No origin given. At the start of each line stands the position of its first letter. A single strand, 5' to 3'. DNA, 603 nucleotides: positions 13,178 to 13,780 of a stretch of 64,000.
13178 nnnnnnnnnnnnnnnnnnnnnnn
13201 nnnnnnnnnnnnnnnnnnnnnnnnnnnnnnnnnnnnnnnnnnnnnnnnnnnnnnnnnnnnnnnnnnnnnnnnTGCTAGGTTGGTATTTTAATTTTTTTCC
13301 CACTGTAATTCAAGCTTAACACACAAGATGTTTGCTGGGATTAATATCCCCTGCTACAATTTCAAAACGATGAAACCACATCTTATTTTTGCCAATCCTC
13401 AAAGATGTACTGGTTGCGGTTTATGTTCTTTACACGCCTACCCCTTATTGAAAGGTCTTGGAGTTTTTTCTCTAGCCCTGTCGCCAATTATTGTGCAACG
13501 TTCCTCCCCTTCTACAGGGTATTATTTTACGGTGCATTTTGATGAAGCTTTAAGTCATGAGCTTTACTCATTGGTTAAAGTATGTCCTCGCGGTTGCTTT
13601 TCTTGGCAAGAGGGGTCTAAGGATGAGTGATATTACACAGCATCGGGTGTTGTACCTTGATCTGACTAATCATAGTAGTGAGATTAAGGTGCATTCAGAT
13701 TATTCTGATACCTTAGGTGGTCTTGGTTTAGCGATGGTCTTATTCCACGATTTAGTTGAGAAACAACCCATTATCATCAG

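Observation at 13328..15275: Degenerate ferredoxin + AOR-like pair: a tungsto/molybdopterin aldehyde oxidoreductase homologue that has lost its Fe-S cysteine ligands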

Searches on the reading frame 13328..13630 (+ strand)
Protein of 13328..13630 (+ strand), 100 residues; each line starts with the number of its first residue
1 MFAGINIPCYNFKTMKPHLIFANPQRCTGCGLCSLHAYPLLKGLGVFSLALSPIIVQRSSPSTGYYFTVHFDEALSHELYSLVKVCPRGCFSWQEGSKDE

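Call 3: search_protein_families(library=pfam, proteins=[window:13328-13630:+], max_evalue=1)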
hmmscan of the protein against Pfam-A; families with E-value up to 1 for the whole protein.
window:13328-13630:+ (100 aa): 8 families
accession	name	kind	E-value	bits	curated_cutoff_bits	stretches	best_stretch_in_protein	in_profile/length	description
PF00037.32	Fer4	-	0.0005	20.2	21.1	1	23-33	4-14/24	4Fe-4S binding domain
PF12797.12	Fer4_2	-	0.002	18.4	24.5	1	20-34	3-17/22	4Fe-4S binding domain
PF12838.12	Fer4_7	-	0.018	16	27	1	22-34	33-45/52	4Fe-4S dicluster domain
PF12837.12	Fer4_6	-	0.021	15.2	25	1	23-33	5-15/24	4Fe-4S binding domain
PF13459.11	Fer4_15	-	0.083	14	22.4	0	23-34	4-15/66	4Fe-4S single cluster domain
PF12800.12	Fer4_4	-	0.088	13.7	24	1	24-33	1-10/17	4Fe-4S binding domain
PF07213.16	DAP10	-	0.12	12.8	22.9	1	23-57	21-52/79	DAP10 membrane protein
PF14697.11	Fer4_21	-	0.13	12.9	35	1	23-34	37-48/59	4Fe-4S dicluster domain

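Call 4: search_protein_families(library=ncbifam, proteins=[window:13328-13630:+], max_evalue=1)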
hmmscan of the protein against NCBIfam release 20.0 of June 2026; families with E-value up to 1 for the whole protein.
window:13328-13630:+ (100 aa): 4 families
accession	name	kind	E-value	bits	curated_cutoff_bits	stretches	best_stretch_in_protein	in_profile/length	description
NF043039.1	HgcAB_like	equivalog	0.0067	16.1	285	1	63-97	289-323/350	HgcAB-like fusion protein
NF045490.1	FdxA_Protbact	equivalog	0.099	12.9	135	0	17-34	30-47/104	ferredoxin FdxA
TIGR02936.1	fdxN_nitrog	equivalog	0.1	12.7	80.55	0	18-34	63-79/91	ferredoxin III, nif-specific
TIGR02060.1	aprB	equivalog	0.14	12.1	135.65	0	75-91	46-62/132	adenylyl-sulfate reductase subunit beta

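Call 12: list_cluster_members(proteins=[P0001, window:13370-13630:+, window:15272-16300:+])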
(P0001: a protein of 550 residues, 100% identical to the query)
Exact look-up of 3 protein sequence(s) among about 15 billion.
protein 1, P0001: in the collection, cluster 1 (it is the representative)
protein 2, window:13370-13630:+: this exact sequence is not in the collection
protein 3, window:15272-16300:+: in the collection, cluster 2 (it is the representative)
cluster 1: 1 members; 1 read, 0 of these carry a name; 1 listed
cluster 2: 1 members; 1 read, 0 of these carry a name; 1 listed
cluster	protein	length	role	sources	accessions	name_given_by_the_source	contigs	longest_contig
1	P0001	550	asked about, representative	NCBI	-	-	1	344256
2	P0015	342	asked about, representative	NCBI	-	-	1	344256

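Call 72: search_solved_structures(query=A7, max_evalue=1, show_alignments=3)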
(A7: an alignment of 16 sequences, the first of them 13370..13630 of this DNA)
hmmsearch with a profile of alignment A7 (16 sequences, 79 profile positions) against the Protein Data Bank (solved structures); distinct sequences matched with E-value up to 1: 21.
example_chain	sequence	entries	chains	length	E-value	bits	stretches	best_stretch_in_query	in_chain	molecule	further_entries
9mqx_E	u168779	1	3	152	0.01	19.2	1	1-46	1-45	Fe-S-cluster-containing hydrogenase subunit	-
8ys5_D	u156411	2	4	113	0.027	17.9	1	3-23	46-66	2-oxoglutarate:acceptor oxidoreductase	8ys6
1pc4_A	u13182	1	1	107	0.057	16.8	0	52-74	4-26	Ferredoxin I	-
8e9g_I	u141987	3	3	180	0.072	16.5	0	11-20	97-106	NADH-quinone oxidoreductase subunit I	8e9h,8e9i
1d3w_A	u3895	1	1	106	0.08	16.4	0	52-74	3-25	FERREDOXIN 1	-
1fri_A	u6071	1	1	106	0.11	15.9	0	52-74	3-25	FERREDOXIN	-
1frk_A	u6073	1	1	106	0.17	15.3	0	52-74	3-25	FERREDOXIN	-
1f5b_A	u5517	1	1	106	0.18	15.2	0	52-74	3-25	FERREDOXIN 1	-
8dyp_B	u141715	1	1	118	0.19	15.2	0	42-64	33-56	Nanobody P10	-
7qv7_B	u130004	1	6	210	0.23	14.9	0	7-26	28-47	Hydrogen dependent carbon dioxide reductase subunit HycB4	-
1fdd_A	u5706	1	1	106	0.24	14.9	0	52-74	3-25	FERREDOXIN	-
1b0t_A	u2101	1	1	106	0.3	14.5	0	52-74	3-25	PROTEIN (FERREDOXIN I)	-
1axq_A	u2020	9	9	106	0.32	14.5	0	52-74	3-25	FERREDOXIN | FERREDOXIN I | 7-FE FERREDOXIN I (FD1)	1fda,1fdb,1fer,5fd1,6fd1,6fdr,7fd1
1g6b_A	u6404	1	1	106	0.32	14.4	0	52-74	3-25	7FE FERREDOXIN I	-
1frh_A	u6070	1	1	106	0.38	14.2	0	52-74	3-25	FERREDOXIN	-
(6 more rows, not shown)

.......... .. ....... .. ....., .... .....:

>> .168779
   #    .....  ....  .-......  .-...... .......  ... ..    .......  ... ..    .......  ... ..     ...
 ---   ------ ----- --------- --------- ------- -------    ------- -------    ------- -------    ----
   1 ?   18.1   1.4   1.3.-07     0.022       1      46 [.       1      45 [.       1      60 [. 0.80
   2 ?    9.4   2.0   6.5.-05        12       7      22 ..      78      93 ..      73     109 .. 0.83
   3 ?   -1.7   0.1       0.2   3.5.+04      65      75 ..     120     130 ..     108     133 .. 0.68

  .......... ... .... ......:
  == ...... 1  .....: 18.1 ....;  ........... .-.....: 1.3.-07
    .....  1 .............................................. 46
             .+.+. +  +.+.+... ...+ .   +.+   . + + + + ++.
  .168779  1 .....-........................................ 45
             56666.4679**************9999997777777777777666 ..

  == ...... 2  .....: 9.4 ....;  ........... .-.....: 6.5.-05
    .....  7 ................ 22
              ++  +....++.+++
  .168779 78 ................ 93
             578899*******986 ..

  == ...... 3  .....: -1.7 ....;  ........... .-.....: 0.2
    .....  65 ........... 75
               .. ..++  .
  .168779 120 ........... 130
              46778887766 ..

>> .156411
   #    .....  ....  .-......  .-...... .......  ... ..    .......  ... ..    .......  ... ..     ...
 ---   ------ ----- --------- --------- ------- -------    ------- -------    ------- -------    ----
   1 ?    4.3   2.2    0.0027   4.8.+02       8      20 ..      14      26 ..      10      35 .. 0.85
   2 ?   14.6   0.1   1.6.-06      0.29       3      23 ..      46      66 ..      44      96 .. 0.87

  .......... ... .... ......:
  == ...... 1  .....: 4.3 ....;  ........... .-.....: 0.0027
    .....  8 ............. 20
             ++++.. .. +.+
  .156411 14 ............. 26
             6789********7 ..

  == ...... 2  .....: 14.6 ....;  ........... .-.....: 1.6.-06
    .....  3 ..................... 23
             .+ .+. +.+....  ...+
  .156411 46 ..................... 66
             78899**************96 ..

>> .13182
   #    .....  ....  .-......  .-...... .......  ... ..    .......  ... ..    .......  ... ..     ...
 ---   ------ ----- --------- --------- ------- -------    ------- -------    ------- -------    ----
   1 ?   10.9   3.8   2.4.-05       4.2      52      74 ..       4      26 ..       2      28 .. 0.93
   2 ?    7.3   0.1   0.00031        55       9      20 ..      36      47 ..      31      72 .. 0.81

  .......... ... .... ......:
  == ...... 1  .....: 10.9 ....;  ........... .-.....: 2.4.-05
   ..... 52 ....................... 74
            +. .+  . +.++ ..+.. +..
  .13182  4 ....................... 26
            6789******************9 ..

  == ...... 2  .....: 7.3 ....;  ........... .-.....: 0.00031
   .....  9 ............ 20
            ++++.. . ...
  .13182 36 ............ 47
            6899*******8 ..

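Call 89: predict_structure(protein=window:13370-13630:+)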
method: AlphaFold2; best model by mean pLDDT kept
length: 86 residues; sequences in the alignment: 1
mean_pLDDT: 49.9   pTM: 0.35
mean pLDDT of the five models: 49.9, 49.6, 45.6, 44.7, 42.3
residues with pLDDT >= 90: 0; 70-90: 0; 50-70: 49; < 50: 37
segments of 3 or more residues with pLDDT < 50: 20-26, 31-52, 83-86
pLDDT, mean of each block of 10 residues (from residue 1): 55 50 48 39 40 56 56 58 46
secondary structure, 60 per line:
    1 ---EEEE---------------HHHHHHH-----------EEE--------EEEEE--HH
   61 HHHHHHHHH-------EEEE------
elements in order: E4-7 H23-29 E41-43 E52-56 H59-69 E77-80

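Call 90: search_protein_families(library=pfam, alignment_id=A7, max_evalue=0.01)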
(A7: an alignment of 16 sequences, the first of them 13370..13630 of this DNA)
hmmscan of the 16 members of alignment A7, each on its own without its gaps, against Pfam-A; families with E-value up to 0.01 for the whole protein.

A. member 1, window:13370-13630:+ (86 aa): 2 families
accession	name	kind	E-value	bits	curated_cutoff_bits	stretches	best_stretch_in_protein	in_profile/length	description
PF00037.32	Fer4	-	0.00034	20.7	21.1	0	9-19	4-14/24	4Fe-4S binding domain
PF12797.12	Fer4_2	-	0.0015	18.8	24.5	1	6-20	3-17/22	4Fe-4S binding domain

B. families by the number of members that match (of 16 scanned): 6 families
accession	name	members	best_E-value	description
PF00037.32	Fer4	8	0.00028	4Fe-4S binding domain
PF13459.11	Fer4_15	5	0.0001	4Fe-4S single cluster domain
PF13370.11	Fer4_13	3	0.0011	4Fe-4S single cluster domain of Ferredoxin I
PF12797.12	Fer4_2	3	0.0015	4Fe-4S binding domain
PF14697.11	Fer4_21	1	0.00026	4Fe-4S dicluster domain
PF12838.12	Fer4_7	1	0.0049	4Fe-4S dicluster domain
